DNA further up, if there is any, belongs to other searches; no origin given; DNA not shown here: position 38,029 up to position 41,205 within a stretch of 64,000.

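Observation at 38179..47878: Cluster of three divergent wHTH-NB-ARC(STAND)-TPR paralogs plus an AraC regulator: an NLR-like sensor array with DNA-binding output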

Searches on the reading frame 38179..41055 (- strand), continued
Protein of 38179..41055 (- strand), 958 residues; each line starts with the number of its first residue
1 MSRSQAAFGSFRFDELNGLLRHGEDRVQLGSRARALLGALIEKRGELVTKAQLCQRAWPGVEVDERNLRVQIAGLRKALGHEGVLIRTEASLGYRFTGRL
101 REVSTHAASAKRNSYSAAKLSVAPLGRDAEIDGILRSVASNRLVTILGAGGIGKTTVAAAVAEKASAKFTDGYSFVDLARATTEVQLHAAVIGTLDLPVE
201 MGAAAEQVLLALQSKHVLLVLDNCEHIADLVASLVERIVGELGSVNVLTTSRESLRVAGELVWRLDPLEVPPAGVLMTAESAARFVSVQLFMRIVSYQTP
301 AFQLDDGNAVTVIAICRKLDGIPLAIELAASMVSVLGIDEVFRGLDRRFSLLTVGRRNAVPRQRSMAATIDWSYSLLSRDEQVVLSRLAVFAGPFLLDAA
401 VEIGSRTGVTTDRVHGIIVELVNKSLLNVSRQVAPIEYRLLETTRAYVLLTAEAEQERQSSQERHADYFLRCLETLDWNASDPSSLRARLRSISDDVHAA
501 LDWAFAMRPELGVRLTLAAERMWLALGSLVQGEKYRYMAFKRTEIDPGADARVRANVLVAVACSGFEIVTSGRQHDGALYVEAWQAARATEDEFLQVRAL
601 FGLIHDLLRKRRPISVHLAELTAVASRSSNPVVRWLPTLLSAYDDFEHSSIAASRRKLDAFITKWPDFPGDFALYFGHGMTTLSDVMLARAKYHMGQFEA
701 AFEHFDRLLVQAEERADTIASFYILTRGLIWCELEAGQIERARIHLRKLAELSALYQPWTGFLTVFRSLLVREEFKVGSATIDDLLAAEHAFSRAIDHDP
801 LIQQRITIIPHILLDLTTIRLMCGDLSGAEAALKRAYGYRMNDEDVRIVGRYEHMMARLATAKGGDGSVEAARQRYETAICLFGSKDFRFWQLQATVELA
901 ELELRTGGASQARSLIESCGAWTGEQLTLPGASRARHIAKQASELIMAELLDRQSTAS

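Call 31: find_encoding_contigs(protein=P0008, flank=10000, max_places=2)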
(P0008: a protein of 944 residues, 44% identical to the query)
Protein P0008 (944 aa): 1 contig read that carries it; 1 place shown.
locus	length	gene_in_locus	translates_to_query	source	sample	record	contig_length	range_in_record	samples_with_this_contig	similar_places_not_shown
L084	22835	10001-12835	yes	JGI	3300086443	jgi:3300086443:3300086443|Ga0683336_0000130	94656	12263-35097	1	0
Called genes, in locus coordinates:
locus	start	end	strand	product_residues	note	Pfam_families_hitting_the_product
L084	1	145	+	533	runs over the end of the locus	PF00496:SBP_bac_5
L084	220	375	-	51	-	-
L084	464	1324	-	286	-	PF00561:Abhydrolase_1, PF12146:Hydrolase_4, PF12697:Abhydrolase_6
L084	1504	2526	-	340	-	PF12275:DUF3616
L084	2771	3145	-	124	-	-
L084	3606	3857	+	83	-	-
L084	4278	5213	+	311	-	PF00126:HTH_1, PF03466:LysR_substrate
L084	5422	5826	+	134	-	PF12973:Cupin_7, PF07883:Cupin_2 (faint)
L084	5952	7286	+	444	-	PF00083:Sugar_tr, PF07690:MFS_1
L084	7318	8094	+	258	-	PF00596:Aldolase_II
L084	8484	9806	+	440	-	PF00931:NB-ARC, PF13401:AAA_22 (weak), PF25872:HTH_77 (weak)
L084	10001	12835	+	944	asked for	PF00486:Trans_reg_C, PF25199:nSTAND_NTPase5 (faint), PF00931:NB-ARC (weak), PF13401:AAA_22 (faint), PF25872:HTH_77 (weak), PF13428:TPR_14 (faint), PF17874:TPR_MalT, PF14559:TPR_19 (faint)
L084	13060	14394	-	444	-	PF07690:MFS_1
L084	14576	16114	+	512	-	PF00486:Trans_reg_C, PF13191:AAA_16 (faint), PF20720:nSTAND3 (faint), PF13401:AAA_22 (weak)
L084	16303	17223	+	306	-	PF00724:Oxidored_FMN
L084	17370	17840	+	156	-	PF03928:HbpS-like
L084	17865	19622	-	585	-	PF00027:cNMP_binding, PF01946:Thi4 (weak), PF00890:FAD_binding_2 (weak), PF01266:DAO (weak), PF07992:Pyr_redox_2, PF12831:FAD_oxidored (faint), PF13738:Pyr_redox_3, PF00070:Pyr_redox (weak), +2 more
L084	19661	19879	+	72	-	-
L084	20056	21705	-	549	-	PF07690:MFS_1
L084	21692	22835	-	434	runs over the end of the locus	PF25917:BSH_RND, PF25919:BSH_CusB (weak), PF25973:BSH_CzcB, PF25954:Beta-barrel_RND_2 (faint)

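Call 32: find_encoding_contigs(protein=P0002, flank=10000, max_places=2)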
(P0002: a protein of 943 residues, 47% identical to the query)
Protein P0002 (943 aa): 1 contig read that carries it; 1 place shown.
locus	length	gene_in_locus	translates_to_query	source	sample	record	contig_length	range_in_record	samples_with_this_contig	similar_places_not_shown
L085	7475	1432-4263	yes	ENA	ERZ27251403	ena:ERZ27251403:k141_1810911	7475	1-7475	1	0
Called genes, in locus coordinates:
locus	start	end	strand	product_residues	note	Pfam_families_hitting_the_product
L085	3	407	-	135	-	?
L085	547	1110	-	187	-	PF00486:Trans_reg_C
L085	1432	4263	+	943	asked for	PF00486:Trans_reg_C, PF00931:NB-ARC (weak), PF25872:HTH_77 (weak)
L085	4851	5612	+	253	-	PF12146:Hydrolase_4 (faint), PF00561:Abhydrolase_1 (faint), PF12695:Abhydrolase_5 (weak), PF12697:Abhydrolase_6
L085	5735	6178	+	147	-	PF14832:Tautomerase_3 (weak), PF01361:Tautomerase (faint)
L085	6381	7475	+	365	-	?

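Call 33: find_encoding_contigs(protein=P0003, flank=10000, max_places=2)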
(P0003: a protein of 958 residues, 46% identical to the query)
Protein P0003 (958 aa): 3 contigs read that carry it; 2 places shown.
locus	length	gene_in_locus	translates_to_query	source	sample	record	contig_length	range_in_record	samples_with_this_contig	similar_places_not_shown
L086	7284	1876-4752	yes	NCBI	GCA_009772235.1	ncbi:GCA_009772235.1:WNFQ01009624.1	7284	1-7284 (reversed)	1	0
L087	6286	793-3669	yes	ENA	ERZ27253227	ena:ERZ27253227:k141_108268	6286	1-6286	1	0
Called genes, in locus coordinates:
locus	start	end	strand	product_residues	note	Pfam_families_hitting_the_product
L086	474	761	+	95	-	-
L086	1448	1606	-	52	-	-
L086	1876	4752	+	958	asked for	PF00486:Trans_reg_C, PF25872:HTH_77 (weak)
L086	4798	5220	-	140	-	PF03992:ABM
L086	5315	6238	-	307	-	PF00903:Glyoxalase (faint)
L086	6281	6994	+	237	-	-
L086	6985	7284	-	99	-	?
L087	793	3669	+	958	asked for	PF00486:Trans_reg_C, PF25872:HTH_77 (weak)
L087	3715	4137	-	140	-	PF03992:ABM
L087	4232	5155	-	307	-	PF00903:Glyoxalase (faint)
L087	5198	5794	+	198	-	-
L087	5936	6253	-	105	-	-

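Call 37: predict_structure(alignment_id=A3)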
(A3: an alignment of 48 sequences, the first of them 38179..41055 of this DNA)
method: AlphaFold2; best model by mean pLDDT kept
length: 958 residues; sequences in the alignment: 48
mean_pLDDT: 87.4   pTM: 0.65
mean pLDDT of the five models: 87.4, 86.5, 85.6, 83.8, 83.8
residues with pLDDT >= 90: 546; 70-90: 334; 50-70: 53; < 50: 25
segments of 3 or more residues with pLDDT < 50: 106-113, 350-362
pLDDT, mean of each block of 10 residues (from residue 1): 71 82 78 90 91 88 80 89 89 90 53 53 83 94 90 89 89 87 86 74 80 90 83 94 94 86 90 81 93 89 89 86 82 78 62 43 59 82 93 90 89 92 82 77 81 79 95 89 78 90 95 96 85 92 92 95 80 73 96 95 92 95 96 94 95 96 88 82 95 93 97 87 95 95 97 87 97 97 98 94 88 97 98 97 94 98 93 98 94 96 96 92 68 90 94 85
secondary structure, 60 per line:
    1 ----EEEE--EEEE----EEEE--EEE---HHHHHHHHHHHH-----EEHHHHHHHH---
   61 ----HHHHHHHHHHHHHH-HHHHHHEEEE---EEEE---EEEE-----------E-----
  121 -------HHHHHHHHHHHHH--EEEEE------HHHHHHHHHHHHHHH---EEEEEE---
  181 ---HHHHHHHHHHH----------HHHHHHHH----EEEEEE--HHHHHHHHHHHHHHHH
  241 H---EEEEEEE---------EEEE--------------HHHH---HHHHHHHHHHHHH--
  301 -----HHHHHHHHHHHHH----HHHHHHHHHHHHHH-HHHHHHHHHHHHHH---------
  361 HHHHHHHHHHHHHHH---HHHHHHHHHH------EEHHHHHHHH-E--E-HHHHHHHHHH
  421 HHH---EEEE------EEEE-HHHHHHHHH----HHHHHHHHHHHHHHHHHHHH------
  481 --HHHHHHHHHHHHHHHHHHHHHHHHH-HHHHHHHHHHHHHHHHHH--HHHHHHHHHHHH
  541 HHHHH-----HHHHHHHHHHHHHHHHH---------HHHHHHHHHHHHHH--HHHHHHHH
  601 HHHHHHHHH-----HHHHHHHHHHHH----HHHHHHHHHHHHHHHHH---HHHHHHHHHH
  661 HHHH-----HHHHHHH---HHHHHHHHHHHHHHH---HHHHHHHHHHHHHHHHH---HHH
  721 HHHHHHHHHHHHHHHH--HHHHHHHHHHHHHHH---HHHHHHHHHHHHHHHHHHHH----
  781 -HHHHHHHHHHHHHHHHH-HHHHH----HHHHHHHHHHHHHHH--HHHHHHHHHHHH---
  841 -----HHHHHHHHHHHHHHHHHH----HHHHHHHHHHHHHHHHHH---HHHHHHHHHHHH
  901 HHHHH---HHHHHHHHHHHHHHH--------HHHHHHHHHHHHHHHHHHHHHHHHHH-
elements in order (helices of 4 or more, strands of 3 or more residues): E5-8 E11-14 E19-22 E25-27 H31-42 H50-57 H65-78 H80-85 E86-89 E93-96 E100-103 H128-140 E143-147 H154-168 E172-177 H184-194 H205-212 E217-222 H225-241 E245-251 E261-264 H279-282 H286-298 H306-318 H323-336 H338-351 H361-375 H379-388 H397-404 H411-423 E427-430 E437-440 H442-450 H455-474 H483-507 H509-526 H529-545 H551-567 H577-590 H593-609 H615-626 H631-647 H651-664 H670-676 H680-694 H698-714 H718-736 H739-753 H757-776 H782-798 H800-804 H809-823 H826-837 H846-863 H868-885 H889-905 H909-923 H932-957

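Call 42: fold_search(model_id=the predicted structure, library=pdb)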
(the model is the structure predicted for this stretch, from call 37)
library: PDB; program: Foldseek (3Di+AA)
matches with E <= 10: 1492; with E <= 0.001: 73
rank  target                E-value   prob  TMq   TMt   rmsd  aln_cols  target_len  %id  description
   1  6mfv_A                2.1e-10  1.00  0.29  0.40  23.5       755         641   14  Crystal structure of the Signal Transduction ATPase with Numerous Domains (STAND) protein with a tetratricopeptide rep (released 2019-02-20)
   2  5juy_B                1.0e-07  1.00  0.32  0.26  15.7       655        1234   15  Active human apoptosome with procaspase-9 (released 2016-10-19)
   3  3sfz                  1.0e-07  1.00  0.20  0.18  24.1       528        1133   17  Crystal structure of full-length murine Apaf-1 (released 2011-08-24)
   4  9h2l_A                1.2e-07  1.00  0.28  0.31  20.2       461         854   16  Cryo-EM structure of an octameric G10-resistosome from wheat (released 2025-09-24)
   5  5juy_A                1.3e-07  1.00  0.32  0.28   8.1       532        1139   16  Active human apoptosome with procaspase-9 (released 2016-10-19)
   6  5l9u_O                2.3e-07  1.00  0.39  0.54  17.9       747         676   11  Model of human Anaphase-promoting complex/Cyclosome (APC/C-CDH1) with a cross linked Ubiquitin variant-substrate-UBE2C (released 2016-09-14)
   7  3j2t_A                2.3e-07  1.00  0.32  0.27   8.4       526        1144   16  An improved model of the human apoptosome (released 2013-04-10)
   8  7jlv_A                2.9e-07  1.00  0.26  0.52   4.8       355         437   18  Structure of the activated Roq1 resistosome directly recognizing the pathogen effector XopQ (released 2020-12-02)
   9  9gaw_O                1.4e-06  1.00  0.29  0.37  21.1       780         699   12  High-resolution structure of the Anaphase-promoting complex/cyclosome (APC/C) bound to co-activator Cdh1 (released 2024-08-14)
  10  8jns_D                1.7e-06  1.00  0.25  0.54   7.9       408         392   13  cryo-EM structure of a CED-4 hexamer (released 2023-06-28)
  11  8jol_B                1.7e-06  1.00  0.24  0.43   8.2       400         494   12  cryo-EM structure of the CED-4/CED-3 holoenzyme (released 2023-06-28)
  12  5g04_O                2.4e-06  1.00  0.28  0.36  21.0       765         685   13  Structure of the human APC-Cdc20-Hsl1 complex (released 2016-05-25)
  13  8jo0_A                2.8e-06  1.00  0.29  0.64   5.5       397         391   12  The Cryo-EM structure of a heptameric CED-4/CED-3 catalytic complex (released 2023-06-28)
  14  4ui9_O                3.4e-06  1.00  0.30  0.38  20.7       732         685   12  Atomic structure of the human Anaphase-Promoting Complex (released 2015-06-17)
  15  5a31_O                3.4e-06  1.00  0.30  0.38  20.7       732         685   12  Structure of the human APC-Cdh1-Hsl1-UbcH10 complex. (released 2015-11-18)
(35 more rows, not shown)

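Call 76: search_dna_similar(query=window:38179-41055:-, collection=plasmids, mode=protein, max_evalue=1e-50, max_rows=15)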
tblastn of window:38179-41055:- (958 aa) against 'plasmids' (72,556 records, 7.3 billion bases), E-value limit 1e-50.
Records with a match: 138; places in all: 203; records where one place covers at least 80% of the query: 2.
Best place of each record, by identity: <60% 138.
By first word of the organism name: Rhizobium 47; Sinorhizobium 27; Paraburkholderia 11; Burkholderia 9; Bradyrhizobium 6; Azospirillum 4; Agrobacterium 4; Rhodococcus 4; Bosea 3; Variovorax 3; and 16 more.
By predicted mobility (MOB-suite, as given by PLSDB): non-mobilizable 69; conjugative 58; mobilizable 11.
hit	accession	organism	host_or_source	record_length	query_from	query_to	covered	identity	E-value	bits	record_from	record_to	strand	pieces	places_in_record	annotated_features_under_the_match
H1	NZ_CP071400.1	Rhizobium leguminosarum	lentil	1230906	1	958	100%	44.3%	0e+0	702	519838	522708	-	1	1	record has no annotation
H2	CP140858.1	Rhizobium ruizarguesonis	Trifolium pratense,whole organism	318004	8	916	95%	30.1%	1e-68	258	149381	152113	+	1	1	winged helix-turn-helix domain-containing protein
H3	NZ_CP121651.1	Bradyrhizobium sp. CB82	Stylosanthes guianensis,cell culture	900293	41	734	72%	32.7%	3e-67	254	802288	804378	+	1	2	winged helix-turn-helix domain-containing protein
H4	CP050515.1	Rhizobium leguminosarum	Trifolium repens,cell culture,root ...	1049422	8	548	56%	40.8%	5e-67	283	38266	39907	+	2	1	none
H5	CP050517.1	Rhizobium leguminosarum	Trifolium repens,cell culture,root ...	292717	8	548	56%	40.8%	5e-67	283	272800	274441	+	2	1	none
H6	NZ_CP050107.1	Rhizobium leguminosarum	Trifolium repens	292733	8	548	56%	40.6%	9e-73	271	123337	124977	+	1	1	winged helix-turn-helix domain-containing protein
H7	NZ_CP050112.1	Rhizobium leguminosarum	Trifolium repens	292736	8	548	56%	40.6%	9e-73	271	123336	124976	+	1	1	winged helix-turn-helix domain-containing protein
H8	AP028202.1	Paraburkholderia largidicola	Physopelta gutta,midgut,Midgut crypts ...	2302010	45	762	75%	30.4%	8e-61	234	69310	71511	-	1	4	winged helix-turn-helix domain-containing protein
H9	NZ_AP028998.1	Paraburkholderia sp. 22B1P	-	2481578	45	762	75%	30.2%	1e-60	234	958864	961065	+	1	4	none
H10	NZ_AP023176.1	Paraburkholderia largidicola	Physopelta gutta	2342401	45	762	75%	30.2%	9e-60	231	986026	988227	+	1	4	none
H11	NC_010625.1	Paraburkholderia phymatum STM815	-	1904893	45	762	75%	30.2%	3e-60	233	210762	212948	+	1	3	record has no annotation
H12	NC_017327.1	Sinorhizobium meliloti SM11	-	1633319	45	778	77%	29.5%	2e-53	211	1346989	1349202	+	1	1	none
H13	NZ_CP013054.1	Sinorhizobium americanum CCGM7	Phaseolus vulgaris,root nodules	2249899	8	548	56%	40.0%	9e-72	268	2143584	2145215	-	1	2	none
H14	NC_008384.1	Rhizobium johnstonii 3841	-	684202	7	530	55%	41.3%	1e-75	280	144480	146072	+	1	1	winged helix-turn-helix domain-containing protein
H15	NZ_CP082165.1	Bradyrhizobium sp. 186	Acmispon strigosus,cell culture,root ...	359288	7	547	56%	39.9%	1e-76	283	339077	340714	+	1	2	winged helix-turn-helix domain-containing protein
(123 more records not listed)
